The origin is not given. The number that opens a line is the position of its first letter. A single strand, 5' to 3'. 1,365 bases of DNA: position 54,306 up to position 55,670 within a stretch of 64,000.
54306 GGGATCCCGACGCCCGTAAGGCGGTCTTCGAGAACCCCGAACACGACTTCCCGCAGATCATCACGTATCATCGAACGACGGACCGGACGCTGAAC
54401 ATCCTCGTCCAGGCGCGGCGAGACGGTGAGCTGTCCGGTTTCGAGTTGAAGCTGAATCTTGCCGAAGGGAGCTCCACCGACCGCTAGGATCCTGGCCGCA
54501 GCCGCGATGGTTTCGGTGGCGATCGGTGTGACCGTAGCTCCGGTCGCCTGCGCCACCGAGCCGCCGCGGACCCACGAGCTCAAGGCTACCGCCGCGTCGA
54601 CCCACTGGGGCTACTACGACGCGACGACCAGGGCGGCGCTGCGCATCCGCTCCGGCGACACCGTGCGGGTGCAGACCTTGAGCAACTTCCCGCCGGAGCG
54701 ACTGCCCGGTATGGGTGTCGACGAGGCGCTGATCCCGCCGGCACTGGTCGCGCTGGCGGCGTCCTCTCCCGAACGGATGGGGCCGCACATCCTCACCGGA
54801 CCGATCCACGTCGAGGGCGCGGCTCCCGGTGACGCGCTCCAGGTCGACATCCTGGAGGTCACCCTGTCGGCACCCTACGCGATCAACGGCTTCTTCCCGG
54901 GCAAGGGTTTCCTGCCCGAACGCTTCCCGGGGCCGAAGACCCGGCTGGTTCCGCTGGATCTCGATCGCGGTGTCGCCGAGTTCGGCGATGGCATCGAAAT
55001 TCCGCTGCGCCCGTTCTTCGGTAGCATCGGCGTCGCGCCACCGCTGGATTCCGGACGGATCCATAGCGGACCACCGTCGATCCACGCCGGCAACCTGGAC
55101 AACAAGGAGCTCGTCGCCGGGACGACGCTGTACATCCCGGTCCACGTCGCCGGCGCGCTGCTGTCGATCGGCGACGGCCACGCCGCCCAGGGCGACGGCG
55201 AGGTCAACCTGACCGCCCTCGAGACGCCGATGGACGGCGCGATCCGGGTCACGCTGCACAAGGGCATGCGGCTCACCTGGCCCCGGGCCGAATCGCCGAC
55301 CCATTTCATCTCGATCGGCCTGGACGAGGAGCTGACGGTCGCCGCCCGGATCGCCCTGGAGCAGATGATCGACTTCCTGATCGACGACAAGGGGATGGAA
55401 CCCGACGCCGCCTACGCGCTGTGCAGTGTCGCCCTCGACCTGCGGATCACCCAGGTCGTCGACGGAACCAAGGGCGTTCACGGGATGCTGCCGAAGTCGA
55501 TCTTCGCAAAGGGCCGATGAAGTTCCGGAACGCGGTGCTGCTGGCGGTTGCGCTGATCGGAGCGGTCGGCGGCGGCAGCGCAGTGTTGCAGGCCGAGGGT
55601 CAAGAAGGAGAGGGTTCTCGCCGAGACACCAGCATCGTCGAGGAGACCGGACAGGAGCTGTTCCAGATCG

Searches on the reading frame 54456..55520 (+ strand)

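Call 64: search_protein_families(library=pfam, proteins=[window:54456-55520:+], max_evalue=0.001)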
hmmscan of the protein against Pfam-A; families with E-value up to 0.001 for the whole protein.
window:54456-55520:+ (354 aa): 1 family
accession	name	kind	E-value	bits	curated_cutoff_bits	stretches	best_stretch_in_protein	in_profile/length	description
PF03069.20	FmdA_AmdA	-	4.3e-34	118.5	27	2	206-351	205-372/373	Acetamidase/Formamidase family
